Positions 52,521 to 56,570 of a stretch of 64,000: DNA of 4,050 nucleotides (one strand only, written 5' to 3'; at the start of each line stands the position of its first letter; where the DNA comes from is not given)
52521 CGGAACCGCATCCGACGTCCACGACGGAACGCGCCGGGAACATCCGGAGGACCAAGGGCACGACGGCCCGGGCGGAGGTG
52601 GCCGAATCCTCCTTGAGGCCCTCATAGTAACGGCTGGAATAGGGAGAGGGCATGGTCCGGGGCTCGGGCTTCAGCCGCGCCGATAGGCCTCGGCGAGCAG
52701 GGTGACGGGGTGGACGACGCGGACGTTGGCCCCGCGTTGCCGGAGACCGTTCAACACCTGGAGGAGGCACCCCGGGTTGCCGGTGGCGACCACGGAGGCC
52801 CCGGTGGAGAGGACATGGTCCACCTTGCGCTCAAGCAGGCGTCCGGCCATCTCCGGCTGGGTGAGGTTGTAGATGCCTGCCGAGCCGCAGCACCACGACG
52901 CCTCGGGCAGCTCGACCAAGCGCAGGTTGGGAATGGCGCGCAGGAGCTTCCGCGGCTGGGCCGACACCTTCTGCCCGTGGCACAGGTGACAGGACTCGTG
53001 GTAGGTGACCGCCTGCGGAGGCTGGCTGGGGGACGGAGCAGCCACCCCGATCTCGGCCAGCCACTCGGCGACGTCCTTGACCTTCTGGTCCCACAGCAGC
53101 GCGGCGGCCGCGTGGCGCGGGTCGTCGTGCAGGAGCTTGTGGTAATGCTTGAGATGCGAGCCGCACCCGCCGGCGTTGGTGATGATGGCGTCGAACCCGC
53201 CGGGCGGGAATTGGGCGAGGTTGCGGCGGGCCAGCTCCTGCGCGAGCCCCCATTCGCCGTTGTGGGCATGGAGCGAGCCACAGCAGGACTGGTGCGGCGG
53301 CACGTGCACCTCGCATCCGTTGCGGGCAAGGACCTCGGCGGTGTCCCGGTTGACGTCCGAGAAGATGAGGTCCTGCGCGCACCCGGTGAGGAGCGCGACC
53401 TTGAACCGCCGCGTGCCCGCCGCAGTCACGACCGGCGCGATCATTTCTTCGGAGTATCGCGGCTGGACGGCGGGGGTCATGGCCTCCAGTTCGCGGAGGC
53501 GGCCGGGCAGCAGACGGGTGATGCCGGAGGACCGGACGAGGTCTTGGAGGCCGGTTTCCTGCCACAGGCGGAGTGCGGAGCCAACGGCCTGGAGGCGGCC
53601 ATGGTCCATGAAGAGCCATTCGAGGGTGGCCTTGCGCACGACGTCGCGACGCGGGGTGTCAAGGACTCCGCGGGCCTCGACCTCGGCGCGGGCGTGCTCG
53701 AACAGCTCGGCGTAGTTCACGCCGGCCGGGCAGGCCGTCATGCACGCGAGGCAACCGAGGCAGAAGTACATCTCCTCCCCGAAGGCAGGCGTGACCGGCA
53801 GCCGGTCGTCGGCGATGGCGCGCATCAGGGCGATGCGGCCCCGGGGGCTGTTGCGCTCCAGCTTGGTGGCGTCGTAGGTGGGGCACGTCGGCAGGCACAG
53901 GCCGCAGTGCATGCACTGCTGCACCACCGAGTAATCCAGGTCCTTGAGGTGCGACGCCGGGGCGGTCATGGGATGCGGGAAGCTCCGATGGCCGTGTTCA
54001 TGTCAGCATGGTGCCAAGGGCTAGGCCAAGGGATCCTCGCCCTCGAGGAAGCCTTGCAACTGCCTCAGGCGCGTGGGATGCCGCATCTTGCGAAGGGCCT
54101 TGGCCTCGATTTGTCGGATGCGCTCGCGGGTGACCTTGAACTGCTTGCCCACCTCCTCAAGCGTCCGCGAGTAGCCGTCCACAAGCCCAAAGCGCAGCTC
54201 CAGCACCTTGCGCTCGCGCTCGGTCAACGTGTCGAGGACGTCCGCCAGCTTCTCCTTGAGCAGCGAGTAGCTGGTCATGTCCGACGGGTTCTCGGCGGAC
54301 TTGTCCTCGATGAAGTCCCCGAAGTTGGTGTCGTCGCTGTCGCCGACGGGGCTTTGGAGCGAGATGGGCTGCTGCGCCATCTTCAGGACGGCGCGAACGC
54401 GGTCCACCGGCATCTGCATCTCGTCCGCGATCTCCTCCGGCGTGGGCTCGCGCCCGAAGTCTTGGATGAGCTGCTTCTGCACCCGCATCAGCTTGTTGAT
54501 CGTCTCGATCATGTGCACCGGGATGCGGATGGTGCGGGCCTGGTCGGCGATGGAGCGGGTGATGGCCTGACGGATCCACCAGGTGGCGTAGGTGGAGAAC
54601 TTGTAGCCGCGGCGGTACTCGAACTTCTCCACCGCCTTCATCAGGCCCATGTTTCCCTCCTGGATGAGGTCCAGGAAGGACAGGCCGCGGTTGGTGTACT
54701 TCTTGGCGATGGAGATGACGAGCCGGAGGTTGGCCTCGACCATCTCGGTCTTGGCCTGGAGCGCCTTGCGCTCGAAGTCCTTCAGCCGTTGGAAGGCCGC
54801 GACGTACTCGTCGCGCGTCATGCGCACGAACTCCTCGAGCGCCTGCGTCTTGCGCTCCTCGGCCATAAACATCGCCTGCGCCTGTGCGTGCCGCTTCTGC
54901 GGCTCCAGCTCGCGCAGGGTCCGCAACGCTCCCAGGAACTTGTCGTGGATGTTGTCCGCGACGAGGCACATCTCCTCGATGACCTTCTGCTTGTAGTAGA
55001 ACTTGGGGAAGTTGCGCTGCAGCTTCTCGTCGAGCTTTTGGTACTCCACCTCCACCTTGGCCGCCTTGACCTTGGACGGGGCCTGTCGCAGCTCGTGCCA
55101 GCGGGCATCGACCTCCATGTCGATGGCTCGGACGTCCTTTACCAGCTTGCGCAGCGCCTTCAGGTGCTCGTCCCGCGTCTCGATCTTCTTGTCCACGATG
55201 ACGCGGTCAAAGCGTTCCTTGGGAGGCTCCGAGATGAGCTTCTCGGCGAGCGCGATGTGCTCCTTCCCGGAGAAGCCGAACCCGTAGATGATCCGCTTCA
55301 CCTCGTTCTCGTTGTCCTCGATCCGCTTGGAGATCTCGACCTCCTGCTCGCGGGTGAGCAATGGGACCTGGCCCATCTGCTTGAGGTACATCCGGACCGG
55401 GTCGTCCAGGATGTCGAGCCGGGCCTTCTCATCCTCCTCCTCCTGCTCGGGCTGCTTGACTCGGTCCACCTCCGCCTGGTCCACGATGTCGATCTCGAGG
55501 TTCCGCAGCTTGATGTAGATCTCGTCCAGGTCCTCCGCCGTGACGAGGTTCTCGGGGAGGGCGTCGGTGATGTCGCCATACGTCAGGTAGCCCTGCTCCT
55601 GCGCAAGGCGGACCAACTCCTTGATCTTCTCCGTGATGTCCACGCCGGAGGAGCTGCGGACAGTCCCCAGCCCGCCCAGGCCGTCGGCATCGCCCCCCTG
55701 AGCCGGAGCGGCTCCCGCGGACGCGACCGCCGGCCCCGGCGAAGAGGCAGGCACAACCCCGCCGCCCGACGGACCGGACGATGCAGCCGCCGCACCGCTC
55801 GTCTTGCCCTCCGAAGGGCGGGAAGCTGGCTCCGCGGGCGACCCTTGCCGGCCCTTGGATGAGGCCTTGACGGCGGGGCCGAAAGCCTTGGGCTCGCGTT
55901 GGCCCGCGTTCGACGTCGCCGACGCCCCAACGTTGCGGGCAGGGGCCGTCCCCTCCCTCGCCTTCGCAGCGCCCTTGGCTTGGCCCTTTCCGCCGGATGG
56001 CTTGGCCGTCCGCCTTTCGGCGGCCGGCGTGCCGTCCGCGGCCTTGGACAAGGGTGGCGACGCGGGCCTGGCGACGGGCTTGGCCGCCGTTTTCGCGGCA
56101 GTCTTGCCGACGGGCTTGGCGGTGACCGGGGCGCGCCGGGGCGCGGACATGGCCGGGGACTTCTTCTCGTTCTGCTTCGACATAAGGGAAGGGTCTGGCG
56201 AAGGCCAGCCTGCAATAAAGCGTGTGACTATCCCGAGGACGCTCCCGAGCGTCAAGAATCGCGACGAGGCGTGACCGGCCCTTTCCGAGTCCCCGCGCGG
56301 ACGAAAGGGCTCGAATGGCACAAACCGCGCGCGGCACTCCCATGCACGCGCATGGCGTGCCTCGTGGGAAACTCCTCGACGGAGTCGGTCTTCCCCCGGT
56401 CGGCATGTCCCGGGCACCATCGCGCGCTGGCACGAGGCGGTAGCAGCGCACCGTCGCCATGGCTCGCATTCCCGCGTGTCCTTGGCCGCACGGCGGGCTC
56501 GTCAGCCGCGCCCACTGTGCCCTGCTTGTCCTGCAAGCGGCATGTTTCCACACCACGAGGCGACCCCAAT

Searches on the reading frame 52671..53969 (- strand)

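Call 14: search_protein_families(library=pfam, proteins=[window:52671-53969:-], max_evalue=0.001)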
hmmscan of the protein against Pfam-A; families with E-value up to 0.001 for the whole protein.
window:52671-53969:- (432 aa): 9 families
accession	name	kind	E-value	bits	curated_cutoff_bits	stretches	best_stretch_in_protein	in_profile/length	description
PF02754.22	CCG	-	5.2e-36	123.1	20.6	2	321-405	1-84/85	Cysteine-rich domain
PF13183.11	Fer4_8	-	1.3e-11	45.3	27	1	16-84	2-68/68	4Fe-4S dicluster domain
PF13534.11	Fer4_17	-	7.8e-09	36.4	22.2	1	18-85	1-61/61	4Fe-4S dicluster domain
PF12838.12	Fer4_7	-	2.5e-08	34.7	27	1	18-84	1-52/52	4Fe-4S dicluster domain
PF13237.11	Fer4_10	-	4.7e-08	33.3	25.5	0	70-97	9-37/53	4Fe-4S dicluster domain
PF13187.11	Fer4_9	-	3.8e-06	27.3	27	0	70-93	2-25/52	4Fe-4S dicluster domain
PF13484.11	Fer4_16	-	2.6e-05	25.4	30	1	18-82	1-65/66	4Fe-4S double cluster binding domain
PF25160.1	LdpA_Fe-S-bd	-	5.3e-05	23.4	27.6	0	15-31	24-40/49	LdpA Fe-S cluster-binding domain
PF12837.12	Fer4_6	-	0.00055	20.2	25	0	70-84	9-23/24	4Fe-4S binding domain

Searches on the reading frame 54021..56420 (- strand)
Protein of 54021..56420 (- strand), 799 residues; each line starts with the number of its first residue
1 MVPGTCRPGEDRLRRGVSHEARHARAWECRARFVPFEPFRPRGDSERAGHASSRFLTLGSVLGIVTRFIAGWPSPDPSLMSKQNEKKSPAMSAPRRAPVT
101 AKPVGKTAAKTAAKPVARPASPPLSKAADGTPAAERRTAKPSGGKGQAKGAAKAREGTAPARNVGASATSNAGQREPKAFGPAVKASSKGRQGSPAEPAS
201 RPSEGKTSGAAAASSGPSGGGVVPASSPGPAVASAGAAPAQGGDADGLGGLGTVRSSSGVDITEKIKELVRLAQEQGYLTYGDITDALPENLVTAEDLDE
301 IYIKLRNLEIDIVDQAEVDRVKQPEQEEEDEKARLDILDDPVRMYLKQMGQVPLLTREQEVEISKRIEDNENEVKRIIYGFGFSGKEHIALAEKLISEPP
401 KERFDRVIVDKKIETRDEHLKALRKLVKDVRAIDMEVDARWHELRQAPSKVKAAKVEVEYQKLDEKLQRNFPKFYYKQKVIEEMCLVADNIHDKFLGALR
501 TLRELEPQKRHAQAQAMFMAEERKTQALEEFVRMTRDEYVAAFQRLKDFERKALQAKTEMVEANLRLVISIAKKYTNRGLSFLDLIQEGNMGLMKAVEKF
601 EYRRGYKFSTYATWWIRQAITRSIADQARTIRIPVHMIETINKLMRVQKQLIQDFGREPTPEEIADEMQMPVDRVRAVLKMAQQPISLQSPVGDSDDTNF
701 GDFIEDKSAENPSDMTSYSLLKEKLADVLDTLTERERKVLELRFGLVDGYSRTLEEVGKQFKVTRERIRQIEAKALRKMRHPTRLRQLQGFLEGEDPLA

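Call 14: search_protein_families(library=pfam, proteins=[window:54021-56420:-], max_evalue=0.001)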
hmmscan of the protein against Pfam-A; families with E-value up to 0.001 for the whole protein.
window:54021-56420:- (799 aa): 5 families
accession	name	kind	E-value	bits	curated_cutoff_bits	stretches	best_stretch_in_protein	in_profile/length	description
PF04539.22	Sigma70_r3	-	9.2e-30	103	25.3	1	639-715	1-77/78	Sigma-70 region 3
PF04542.20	Sigma70_r2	-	3.6e-24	84.8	24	1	560-630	1-71/71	Sigma-70 region 2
PF04545.22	Sigma70_r4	-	7.5e-22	77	24.1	1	728-781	1-50/50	Sigma-70, region 4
PF03979.19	Sigma70_r1_1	-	2.4e-15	56.7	22.5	1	264-331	5-76/81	Sigma-70 factor, region 1.1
PF00140.25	Sigma70_r1_2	-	3.2e-14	53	22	1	340-370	1-31/34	Sigma-70 factor, region 1.2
